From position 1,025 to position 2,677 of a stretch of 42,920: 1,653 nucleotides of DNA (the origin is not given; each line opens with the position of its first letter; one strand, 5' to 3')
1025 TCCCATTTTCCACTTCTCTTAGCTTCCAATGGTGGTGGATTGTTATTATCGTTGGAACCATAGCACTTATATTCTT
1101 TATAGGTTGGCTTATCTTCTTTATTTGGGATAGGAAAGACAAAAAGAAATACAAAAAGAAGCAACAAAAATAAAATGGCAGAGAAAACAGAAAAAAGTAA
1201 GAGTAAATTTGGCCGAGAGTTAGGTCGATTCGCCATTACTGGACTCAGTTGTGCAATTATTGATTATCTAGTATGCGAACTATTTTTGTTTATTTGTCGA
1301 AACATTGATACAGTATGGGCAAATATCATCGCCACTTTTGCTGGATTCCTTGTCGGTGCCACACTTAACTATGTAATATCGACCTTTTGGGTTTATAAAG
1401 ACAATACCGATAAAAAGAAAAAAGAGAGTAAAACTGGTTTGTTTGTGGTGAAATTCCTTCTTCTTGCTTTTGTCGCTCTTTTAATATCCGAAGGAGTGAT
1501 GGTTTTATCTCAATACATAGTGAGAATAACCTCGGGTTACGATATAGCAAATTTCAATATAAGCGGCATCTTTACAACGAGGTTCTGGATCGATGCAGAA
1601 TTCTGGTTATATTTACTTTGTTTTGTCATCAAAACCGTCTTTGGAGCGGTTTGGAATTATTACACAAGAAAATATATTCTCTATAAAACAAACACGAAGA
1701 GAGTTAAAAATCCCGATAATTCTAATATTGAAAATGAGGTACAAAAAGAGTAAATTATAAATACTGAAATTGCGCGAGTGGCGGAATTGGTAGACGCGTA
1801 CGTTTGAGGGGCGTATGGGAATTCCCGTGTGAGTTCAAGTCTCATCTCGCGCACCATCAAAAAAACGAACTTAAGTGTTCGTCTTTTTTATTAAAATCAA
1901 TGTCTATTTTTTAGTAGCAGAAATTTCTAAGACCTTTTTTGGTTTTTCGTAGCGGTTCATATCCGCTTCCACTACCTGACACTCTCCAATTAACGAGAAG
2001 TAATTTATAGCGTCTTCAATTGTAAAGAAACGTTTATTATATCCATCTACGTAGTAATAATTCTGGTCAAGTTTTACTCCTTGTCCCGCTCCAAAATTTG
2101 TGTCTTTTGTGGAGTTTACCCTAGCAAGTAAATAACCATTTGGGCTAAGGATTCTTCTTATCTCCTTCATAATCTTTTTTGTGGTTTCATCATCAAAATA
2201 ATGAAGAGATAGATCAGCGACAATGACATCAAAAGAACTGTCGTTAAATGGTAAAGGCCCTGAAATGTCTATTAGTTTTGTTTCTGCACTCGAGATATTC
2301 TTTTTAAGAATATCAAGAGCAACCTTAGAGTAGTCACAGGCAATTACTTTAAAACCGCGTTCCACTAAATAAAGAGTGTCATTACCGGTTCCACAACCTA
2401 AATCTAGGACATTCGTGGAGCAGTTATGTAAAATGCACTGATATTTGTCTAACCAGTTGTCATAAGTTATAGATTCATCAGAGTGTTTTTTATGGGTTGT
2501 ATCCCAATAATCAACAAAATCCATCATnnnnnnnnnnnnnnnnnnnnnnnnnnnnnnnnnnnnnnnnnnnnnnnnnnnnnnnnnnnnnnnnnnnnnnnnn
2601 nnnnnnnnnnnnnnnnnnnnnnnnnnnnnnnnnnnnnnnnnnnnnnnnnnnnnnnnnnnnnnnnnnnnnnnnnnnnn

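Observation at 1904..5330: Translationally coupled MazG-like / endonuclease-helicase / non-DNA-type methyltransferase operon: candidate undescribed defence or nucleotide-surveillance system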

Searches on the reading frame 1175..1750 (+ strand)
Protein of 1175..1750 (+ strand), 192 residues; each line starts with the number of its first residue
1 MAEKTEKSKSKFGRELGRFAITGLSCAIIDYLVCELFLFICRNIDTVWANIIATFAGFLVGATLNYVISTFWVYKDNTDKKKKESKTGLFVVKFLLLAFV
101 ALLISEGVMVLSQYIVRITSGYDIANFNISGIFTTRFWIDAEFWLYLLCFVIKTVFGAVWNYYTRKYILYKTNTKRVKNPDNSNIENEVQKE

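Call 66: find_encoding_contigs(protein=window:1175-1750:+, flank=8000, max_places=6)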
Protein window:1175-1750:+ (192 aa): 1 contig read that carries it; 1 place shown.
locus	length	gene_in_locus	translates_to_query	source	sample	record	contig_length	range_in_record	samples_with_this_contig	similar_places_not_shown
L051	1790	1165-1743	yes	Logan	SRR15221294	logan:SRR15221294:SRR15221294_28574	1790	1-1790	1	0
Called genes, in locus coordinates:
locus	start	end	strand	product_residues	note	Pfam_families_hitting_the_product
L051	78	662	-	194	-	PF06130:PTAC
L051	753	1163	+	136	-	-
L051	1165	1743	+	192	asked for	PF04138:GtrA_DPMS_TM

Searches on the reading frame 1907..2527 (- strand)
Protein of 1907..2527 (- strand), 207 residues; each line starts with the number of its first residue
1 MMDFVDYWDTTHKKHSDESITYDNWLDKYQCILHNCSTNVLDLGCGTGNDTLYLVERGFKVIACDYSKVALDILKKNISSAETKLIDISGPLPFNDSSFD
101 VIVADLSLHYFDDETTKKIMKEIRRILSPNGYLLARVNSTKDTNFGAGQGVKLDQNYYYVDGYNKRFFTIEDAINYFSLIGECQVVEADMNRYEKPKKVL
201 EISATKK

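Call 5: search_protein_families(library=pfam, proteins=[window:1907-2527:-], max_evalue=0.1)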
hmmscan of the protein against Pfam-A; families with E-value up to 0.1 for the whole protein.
window:1907-2527:- (207 aa): 25 families
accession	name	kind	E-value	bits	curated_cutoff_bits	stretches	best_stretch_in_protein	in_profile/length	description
PF13649.12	Methyltransf_25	-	8.9e-21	74.8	27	1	40-131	1-97/97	Methyltransferase domain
PF08241.18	Methyltransf_11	-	2.5e-20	73.3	21.2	1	41-134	1-94/95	Methyltransferase domain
PF13847.12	Methyltransf_31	-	4.4e-16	59.3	27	1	37-158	4-129/145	Methyltransferase domain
PF08242.18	Methyltransf_12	-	1.3e-14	55.1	30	1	41-133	1-98/98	Methyltransferase domain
PF13489.12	Methyltransf_23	-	1e-12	48.6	27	1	37-138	23-119/164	Methyltransferase domain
PF03848.20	TehB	-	2.2e-11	44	20.4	1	38-192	32-184/193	Tellurite resistance protein TehB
PF01209.24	Ubie_methyltran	-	1.6e-09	37.9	20.1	1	30-135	41-151/233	ubiE/COQ5 methyltransferase family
PF05175.20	MTS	-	1.7e-07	31.5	23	1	33-140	28-143/170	Methyltransferase small domain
PF01739.24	CheR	-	3.7e-06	27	27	1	96-134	134-172/195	CheR methyltransferase, SAM binding domain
PF01728.25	FtsJ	-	5.7e-06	26.8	24.1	1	26-108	13-101/181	FtsJ-like methyltransferase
PF05148.21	Methyltransf_8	-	3.1e-05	24.4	27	1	37-139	73-161/219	Hypothetical methyltransferase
PF02353.26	CMAS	-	7.6e-05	22.6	27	1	38-160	64-191/273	Mycolic acid cyclopropane synthetase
PF05958.17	tRNA_U5-meth_tr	-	0.00018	21.1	23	1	32-87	197-252/357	tRNA (Uracil-5-)-methyltransferase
PF06325.19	PrmA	-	0.00023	21.2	22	1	25-133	154-256/296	Ribosomal protein L11 methyltransferase (PrmA)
PF00891.24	Methyltransf_2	-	0.0039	17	22.3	1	16-134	45-163/210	O-methyltransferase domain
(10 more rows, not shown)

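Call 6: search_protein_families(library=padloc, proteins=[window:1907-2527:-], max_evalue=0.1)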
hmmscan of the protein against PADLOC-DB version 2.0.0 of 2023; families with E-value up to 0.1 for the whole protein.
window:1907-2527:- (207 aa): 4 families
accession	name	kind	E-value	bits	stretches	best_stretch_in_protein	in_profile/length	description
PDLC04134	mad2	-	1.1e-22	78.5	1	7-139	261-398/492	mads_2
PDLC00027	DruM2|DruM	-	0.01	13.2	1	38-104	12-77/361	DNA cytosine methylase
PDLC03311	MTase_II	-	0.01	12.6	1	33-120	37-124/464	Type II methyltransferase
PDLC01290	Cas7f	-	0.019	12.5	1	53-155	115-214/315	CAS-I-F; effector_G7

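Call 7: search_protein_families(library=ncbifam, proteins=[window:1907-2527:-], max_evalue=0.1)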
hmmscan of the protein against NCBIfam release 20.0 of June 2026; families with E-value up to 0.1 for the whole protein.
window:1907-2527:- (207 aa): 66 families (the best 25 are shown)
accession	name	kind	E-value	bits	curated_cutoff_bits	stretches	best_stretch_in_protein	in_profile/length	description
NF045649.1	2X_seleno_MduS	exception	4.2e-21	75.3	380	1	34-171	39-181/338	methyltransferase domain-containing selenoprotein MduS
NF043040.1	corrin_prot_MT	hypoth_equivalog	4.1e-16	59.1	180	1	34-134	36-146/216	corrinoid protein-associated methyltransferase CpaM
NF045667.1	MTase_DVU1556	equivalog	5.2e-15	55.5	155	1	37-134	23-118/213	DVU_1556 family methyltransferase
NF008992.0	PRK12335.1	equivalog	5.3e-14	52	303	1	13-134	102-222/289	SAM-dependent methyltransferase TehB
TIGR02072.1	BioC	equivalog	7.3e-14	52.2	184.95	1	34-135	32-132/244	malonyl-ACP O-methyltransferase BioC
NF008405.0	PRK11207.1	equivalog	1.1e-12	47.8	218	1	37-192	31-184/198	tellurite resistance methyltransferase TehB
NF041820.1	daptide_MTase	equivalog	3.1e-12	46.5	175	1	34-144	34-151/243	daptide-type RiPP biosynthesis methyltransferase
TIGR00477.1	tehB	equivalog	1.1e-11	44.5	219.5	1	21-190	61-224/238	tellurite resistance methyltransferase TehB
NF001241.0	PRK00216.1-2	equivalog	6.1e-11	42.4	327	1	34-135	49-147/231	demethylmenaquinone methyltransferase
TIGR01934.1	MenG_MenH_UbiE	subfamily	6.2e-10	38.7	158.35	1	30-135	33-141/223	ubiquinone/menaquinone biosynthesis methyltransferase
NF004452.0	PRK05785.1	equivalog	1e-09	38.2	207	1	36-126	51-136/228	hypothetical protein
NF007610.0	PRK10258.1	equivalog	1e-09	38.1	342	1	37-133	43-136/251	malonyl-ACP O-methyltransferase BioC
NF011529.0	PRK14968.1-3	equivalog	2e-08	33.9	162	1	32-104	30-104/198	putative methyltransferase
NF041537.1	ArsM_AhpD_UU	exception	2.8e-08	32.9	510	1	38-134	78-179/345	arsenite methyltransferase/AhpD domain selenoprotein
NF001244.0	PRK00216.1-5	equivalog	5.5e-08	32.4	216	1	35-134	47-152/236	bifunctional demethylmenaquinone methyltransferase/2-methoxy-6-polyprenyl-1,4-benzoquinol methylase UbiE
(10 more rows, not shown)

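Call 10: search_protein_families(library=phrogs, proteins=[window:1907-2527:-], max_evalue=0.01)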
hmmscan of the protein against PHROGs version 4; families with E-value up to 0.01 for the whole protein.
window:1907-2527:- (207 aa): 10 families
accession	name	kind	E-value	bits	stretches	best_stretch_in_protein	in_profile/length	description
phrog_4752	-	other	6.7e-17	62.6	1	15-134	26-157/241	tRNA methyltransferase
phrog_9906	-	unknown function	1.6e-09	38.5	1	37-183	106-249/272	-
phrog_22502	-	other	7.4e-09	36.7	1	34-135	69-173/276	methyltransferase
phrog_23522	-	unknown function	7.3e-05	23.5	1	20-133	36-150/273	-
phrog_954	-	other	9.6e-05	22.7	0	12-107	25-119/229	DNA methyltransferase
phrog_28702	-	unknown function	0.0002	22.3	1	3-123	9-127/247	-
phrog_29440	-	unknown function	0.0022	18.9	1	5-124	5-115/189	-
phrog_38653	-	tail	0.0051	16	1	76-148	793-862/903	baseplate wedge subunit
phrog_8156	-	other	0.0058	16.9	0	24-82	38-96/244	methyltransferase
phrog_5399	-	other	0.0094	16.8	0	94-194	38-133/149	SAM-dependent methyltransferase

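Call 39: search_solved_structures(query=window:1907-2527:-, max_evalue=0.00001)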
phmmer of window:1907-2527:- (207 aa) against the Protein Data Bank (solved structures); distinct sequences matched with E-value up to 0.00001: 18.
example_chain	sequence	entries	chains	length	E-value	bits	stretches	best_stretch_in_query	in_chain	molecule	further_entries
2avn_A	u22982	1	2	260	8.5e-12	48.4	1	38-139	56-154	ubiquinone/menaquinone biosynthesis methyltransferase-related protein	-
1wzn_A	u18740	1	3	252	1.5e-10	44.4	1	7-134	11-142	SAM-dependent methyltransferase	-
9w6x_A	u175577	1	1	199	1.5e-10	44.4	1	40-136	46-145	YtkW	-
1ve3_A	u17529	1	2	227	3.5e-10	43.1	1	37-136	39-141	hypothetical protein PH0226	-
4dq0_A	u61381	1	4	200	5.7e-10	42.5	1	39-193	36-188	Tellurite resistance protein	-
2xva_A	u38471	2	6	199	7.5e-10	42.1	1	39-193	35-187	TELLURITE RESISTANCE PROTEIN TEHB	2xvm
2i6g_A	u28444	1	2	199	1.1e-09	41.5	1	39-193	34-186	Putative methyltransferase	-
7wzg_A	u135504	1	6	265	1.3e-09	41.3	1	39-134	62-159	Cypemycin N-terminal methyltransferase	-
3i9f_A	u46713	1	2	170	5e-09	39.4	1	39-159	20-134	Putative type 11 methyltransferase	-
3sm3_A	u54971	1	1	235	5.4e-09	39.2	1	25-134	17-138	SAM-dependent methyltransferases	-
5wp5_A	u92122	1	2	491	7.7e-09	38.8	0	39-138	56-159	Phosphomethylethanolamine N-methyltransferase 2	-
3l8d_A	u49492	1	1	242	1.3e-08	38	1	38-135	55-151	Methyltransferase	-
5wp4_A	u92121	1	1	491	1.3e-07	34.7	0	39-138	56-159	Phosphoethanolamine N-methyltransferase 1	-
2p8j_A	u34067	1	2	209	4.5e-07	33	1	31-178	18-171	S-adenosylmethionine-dependent methyltransferase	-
3dtn_A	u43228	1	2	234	1.4e-06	31.4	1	38-134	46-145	Putative Methyltransferase MM_2633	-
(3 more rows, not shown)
